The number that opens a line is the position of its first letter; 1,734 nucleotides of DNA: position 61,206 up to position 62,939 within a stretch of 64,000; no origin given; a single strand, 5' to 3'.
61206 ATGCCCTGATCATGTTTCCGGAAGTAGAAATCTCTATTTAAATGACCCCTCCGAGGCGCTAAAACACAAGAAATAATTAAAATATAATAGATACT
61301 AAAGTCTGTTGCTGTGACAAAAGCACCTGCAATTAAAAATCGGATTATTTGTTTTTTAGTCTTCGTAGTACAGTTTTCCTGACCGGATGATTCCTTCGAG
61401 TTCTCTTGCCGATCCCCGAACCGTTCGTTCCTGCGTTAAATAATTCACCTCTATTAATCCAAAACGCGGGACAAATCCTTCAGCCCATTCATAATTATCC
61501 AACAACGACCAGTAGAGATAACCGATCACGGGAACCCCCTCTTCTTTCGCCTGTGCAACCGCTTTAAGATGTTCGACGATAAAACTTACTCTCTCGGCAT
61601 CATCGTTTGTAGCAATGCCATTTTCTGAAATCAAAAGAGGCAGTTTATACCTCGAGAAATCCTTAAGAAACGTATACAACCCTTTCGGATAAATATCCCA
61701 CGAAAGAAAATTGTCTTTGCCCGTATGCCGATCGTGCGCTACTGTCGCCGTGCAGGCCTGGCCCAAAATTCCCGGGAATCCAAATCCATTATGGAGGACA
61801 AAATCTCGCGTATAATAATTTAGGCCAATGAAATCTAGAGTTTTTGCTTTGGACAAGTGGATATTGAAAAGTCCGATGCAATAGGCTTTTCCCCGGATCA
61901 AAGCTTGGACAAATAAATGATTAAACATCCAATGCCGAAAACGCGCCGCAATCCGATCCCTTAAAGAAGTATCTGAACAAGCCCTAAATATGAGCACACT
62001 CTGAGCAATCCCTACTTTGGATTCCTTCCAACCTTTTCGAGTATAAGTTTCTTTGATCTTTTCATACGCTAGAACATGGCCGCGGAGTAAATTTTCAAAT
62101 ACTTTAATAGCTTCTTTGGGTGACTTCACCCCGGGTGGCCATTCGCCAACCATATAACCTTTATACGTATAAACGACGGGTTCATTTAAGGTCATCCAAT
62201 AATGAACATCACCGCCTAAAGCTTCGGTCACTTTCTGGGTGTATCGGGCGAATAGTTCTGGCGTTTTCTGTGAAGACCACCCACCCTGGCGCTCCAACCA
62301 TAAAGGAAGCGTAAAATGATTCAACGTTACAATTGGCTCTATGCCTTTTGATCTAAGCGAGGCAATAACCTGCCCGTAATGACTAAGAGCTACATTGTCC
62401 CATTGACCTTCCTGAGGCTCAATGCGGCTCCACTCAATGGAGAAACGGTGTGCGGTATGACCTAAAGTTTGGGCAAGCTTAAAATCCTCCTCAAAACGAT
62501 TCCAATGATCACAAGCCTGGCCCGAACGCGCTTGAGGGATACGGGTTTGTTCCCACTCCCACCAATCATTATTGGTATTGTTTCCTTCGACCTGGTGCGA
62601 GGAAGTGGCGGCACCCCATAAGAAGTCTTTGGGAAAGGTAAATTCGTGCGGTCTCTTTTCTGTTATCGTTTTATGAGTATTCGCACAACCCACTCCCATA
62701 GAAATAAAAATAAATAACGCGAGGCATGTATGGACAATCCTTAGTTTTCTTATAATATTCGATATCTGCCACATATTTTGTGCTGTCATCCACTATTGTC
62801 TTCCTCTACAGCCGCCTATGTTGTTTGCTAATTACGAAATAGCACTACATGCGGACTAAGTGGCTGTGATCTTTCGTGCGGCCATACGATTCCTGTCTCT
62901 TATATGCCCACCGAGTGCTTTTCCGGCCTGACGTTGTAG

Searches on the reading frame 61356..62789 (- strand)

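Call 34: search_protein_families(library=pfam, proteins=[window:61356-62789:-], max_evalue=0.001)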
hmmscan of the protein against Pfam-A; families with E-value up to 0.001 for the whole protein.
window:61356-62789:- (477 aa): 2 families
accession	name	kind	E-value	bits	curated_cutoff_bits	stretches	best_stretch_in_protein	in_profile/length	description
PF00232.24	Glyco_hydro_1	-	8.2e-89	298.5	22.6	1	50-469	3-449/453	Glycosyl hydrolase family 1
PF02449.21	Glyco_hydro_42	-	0.00014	21.8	21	1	97-196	10-100/376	Beta-galactosidase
